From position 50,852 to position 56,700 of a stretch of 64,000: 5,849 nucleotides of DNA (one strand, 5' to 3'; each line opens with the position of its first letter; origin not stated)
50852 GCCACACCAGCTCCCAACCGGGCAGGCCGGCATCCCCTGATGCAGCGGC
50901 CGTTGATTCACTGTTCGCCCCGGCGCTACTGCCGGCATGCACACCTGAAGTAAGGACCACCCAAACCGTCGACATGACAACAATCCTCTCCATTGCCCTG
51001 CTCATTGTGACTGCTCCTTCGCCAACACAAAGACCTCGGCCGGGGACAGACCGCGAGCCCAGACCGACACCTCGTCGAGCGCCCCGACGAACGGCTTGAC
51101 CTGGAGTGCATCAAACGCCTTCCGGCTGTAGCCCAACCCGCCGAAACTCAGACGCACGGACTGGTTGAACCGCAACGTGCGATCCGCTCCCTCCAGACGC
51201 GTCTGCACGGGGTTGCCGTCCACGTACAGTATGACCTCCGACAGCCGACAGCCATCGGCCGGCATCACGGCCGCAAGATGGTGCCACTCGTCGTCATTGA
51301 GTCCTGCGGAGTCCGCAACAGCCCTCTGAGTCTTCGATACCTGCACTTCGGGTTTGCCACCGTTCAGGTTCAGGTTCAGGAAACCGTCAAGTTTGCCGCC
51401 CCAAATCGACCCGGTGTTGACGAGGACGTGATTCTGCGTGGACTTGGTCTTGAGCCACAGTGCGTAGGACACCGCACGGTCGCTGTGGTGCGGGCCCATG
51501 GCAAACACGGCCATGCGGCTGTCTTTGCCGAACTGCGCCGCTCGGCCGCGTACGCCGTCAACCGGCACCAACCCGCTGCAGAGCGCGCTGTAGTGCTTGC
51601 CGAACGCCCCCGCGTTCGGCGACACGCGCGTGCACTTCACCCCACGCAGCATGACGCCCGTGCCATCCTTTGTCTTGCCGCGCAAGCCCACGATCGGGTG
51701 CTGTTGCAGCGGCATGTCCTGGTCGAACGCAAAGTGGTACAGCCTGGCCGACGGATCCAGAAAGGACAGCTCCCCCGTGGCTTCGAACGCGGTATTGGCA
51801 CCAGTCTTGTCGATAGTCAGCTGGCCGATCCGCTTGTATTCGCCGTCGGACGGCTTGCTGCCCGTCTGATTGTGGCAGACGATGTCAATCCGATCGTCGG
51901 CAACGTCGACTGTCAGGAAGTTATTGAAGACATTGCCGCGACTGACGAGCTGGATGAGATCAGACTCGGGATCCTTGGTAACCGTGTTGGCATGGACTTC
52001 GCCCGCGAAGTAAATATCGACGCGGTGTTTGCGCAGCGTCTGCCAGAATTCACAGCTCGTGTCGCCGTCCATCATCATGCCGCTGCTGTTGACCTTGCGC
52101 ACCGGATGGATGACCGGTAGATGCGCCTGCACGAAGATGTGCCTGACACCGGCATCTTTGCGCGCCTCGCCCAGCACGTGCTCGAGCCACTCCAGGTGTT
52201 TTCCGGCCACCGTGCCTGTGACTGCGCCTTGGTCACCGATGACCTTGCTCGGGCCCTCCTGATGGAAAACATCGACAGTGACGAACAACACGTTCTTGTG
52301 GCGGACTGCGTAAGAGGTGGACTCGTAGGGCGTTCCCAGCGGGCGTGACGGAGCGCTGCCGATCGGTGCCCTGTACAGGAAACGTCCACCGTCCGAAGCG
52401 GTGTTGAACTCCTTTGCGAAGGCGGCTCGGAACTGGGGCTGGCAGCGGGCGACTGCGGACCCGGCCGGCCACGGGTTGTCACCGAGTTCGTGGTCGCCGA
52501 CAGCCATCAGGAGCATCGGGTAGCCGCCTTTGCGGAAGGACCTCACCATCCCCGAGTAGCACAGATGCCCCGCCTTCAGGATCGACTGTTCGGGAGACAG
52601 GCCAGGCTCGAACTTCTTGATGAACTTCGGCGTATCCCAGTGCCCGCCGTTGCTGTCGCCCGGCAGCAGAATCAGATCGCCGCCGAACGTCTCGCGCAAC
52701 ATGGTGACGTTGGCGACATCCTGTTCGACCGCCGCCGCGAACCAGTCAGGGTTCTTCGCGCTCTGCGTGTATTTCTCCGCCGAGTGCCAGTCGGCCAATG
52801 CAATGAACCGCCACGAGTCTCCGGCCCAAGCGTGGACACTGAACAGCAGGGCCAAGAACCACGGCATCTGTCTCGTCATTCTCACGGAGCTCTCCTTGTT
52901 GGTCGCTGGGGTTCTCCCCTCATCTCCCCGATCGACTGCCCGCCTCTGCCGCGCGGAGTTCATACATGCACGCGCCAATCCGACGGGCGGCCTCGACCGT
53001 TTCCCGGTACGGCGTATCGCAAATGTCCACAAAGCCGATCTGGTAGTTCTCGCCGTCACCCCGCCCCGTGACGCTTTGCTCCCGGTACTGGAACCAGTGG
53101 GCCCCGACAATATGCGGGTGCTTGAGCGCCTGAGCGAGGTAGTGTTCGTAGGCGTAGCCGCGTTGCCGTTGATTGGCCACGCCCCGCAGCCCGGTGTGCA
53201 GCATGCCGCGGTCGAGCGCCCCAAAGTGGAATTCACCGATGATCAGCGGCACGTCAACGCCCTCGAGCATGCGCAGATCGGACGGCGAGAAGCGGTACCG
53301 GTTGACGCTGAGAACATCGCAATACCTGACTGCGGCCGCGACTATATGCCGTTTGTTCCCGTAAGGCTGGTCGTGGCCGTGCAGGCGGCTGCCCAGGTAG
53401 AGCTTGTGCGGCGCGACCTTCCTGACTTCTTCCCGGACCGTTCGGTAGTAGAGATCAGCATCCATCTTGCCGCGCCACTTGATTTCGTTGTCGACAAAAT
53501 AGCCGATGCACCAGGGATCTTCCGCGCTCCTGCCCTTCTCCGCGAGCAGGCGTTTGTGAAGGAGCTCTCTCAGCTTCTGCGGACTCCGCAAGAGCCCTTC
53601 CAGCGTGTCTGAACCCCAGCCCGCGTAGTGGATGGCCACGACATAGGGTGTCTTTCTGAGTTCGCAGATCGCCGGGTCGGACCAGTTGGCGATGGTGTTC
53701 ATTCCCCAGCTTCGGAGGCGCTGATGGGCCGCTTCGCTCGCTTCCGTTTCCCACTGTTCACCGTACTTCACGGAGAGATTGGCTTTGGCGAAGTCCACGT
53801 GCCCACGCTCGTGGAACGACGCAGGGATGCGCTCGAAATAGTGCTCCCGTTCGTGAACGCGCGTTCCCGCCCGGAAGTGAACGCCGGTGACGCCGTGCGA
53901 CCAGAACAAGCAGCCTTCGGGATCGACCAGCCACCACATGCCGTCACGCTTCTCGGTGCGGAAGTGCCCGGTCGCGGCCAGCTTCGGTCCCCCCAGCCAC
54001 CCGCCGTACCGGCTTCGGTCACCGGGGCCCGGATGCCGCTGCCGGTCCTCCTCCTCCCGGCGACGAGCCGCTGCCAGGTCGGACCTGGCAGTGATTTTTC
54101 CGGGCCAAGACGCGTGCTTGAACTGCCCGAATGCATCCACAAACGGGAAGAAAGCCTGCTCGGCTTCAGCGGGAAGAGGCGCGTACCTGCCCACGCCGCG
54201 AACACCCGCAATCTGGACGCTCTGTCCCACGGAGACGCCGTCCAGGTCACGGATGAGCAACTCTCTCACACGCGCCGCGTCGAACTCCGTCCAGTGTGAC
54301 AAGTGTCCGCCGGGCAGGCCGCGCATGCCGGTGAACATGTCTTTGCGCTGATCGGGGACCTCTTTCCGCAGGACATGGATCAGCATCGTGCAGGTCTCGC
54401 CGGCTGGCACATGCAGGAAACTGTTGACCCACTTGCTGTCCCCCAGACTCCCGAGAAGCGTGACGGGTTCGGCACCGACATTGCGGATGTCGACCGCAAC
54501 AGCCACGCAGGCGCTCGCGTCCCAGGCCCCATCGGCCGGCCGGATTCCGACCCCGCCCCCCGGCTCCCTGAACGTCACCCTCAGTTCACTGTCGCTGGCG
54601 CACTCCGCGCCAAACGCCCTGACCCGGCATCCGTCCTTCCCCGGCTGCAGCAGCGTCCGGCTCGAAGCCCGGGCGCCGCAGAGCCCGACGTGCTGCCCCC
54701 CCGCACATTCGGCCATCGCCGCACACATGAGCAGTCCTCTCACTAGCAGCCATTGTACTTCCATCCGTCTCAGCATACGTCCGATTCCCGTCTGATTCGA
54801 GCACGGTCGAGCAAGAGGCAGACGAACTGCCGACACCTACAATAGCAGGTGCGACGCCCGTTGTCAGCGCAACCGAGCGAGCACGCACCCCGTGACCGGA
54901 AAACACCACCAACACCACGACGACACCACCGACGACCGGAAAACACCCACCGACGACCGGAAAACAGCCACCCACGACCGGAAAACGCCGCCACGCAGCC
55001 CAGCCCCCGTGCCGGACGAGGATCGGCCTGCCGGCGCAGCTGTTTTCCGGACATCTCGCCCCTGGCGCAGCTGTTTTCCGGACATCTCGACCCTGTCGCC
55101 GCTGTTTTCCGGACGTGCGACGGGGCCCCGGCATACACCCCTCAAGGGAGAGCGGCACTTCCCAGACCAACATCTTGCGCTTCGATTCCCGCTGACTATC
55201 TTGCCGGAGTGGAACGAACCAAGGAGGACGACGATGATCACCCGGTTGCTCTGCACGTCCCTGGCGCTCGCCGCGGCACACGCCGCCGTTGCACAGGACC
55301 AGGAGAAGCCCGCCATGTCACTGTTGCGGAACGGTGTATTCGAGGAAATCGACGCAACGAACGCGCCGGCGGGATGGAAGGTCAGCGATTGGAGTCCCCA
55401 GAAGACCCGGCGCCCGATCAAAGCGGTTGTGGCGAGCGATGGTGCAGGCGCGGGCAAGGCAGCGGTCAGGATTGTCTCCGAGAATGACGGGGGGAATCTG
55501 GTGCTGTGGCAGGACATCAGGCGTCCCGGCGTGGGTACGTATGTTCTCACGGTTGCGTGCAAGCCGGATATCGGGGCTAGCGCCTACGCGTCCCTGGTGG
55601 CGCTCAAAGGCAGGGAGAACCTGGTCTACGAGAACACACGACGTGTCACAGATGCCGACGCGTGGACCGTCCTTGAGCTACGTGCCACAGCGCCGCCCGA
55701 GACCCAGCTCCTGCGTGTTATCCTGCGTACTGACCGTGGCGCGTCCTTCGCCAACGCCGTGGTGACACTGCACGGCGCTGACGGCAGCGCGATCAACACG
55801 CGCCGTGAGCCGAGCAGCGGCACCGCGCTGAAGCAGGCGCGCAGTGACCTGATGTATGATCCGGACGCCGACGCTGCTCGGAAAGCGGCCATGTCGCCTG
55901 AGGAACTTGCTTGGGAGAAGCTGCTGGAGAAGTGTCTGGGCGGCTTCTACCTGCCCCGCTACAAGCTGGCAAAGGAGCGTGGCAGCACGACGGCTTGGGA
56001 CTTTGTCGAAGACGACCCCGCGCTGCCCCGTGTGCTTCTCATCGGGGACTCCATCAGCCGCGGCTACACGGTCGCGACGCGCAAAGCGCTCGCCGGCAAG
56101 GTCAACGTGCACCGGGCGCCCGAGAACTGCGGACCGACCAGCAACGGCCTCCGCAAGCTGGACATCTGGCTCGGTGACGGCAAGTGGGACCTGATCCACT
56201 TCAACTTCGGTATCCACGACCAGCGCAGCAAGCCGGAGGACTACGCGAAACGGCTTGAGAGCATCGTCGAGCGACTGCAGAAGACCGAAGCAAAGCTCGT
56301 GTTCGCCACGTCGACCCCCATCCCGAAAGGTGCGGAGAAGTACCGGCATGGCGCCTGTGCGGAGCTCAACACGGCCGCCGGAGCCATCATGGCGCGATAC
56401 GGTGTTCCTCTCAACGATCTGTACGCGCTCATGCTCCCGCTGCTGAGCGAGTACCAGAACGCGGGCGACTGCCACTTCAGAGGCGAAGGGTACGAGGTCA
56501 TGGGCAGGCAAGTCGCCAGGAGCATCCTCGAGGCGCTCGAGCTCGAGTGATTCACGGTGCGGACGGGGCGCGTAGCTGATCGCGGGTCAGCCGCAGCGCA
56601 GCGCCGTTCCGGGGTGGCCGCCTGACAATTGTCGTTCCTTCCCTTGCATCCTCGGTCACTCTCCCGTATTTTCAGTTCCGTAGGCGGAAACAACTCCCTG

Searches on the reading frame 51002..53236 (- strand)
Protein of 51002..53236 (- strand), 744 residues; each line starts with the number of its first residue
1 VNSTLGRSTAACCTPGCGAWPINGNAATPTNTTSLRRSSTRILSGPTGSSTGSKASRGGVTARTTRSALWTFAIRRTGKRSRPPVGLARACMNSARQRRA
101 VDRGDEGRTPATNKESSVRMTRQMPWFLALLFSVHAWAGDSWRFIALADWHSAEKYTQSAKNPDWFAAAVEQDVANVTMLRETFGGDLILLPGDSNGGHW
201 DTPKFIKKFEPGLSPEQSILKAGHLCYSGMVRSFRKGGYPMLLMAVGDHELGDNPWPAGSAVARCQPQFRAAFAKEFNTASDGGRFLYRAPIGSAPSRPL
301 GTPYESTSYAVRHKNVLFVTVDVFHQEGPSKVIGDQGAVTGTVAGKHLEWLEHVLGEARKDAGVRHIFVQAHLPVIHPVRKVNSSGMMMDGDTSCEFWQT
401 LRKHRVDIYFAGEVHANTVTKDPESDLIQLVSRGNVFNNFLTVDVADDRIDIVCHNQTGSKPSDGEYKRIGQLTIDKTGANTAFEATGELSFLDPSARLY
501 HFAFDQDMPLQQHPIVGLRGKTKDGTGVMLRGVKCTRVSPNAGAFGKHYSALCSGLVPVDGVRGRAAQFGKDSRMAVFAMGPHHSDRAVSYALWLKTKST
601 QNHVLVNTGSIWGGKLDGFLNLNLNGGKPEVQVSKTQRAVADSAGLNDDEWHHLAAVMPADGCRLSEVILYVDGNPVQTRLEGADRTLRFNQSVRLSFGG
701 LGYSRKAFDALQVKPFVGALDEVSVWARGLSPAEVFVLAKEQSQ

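Call 52: search_protein_families(library=pfam, proteins=[window:51002-53236:-], max_evalue=0.0001)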
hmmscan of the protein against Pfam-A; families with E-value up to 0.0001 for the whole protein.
window:51002-53236:- (744 aa): 3 families
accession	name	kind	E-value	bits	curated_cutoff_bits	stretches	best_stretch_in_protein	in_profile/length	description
PF13385.13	Laminin_G_3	-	4.6e-14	53.3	27.6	1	585-735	15-150/151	Concanavalin A-like lectin/glucanases superfamily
PF02210.31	Laminin_G_2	-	9.7e-09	36.2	22.9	1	604-725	9-123/126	Laminin G domain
PF00054.30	Laminin_G_1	-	9.3e-05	23.1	24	0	597-725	3-125/131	Laminin G domain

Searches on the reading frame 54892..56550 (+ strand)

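Call 52: search_protein_families(library=pfam, proteins=[window:54892-56550:+], max_evalue=0.0001)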
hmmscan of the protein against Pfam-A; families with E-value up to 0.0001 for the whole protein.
window:54892-56550:+ (552 aa): 1 family
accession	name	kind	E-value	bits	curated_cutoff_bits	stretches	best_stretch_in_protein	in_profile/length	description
PF13472.12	Lipase_GDSL_2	-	2.8e-10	41.4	32.9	1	384-536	2-178/178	GDSL-like Lipase/Acylhydrolase family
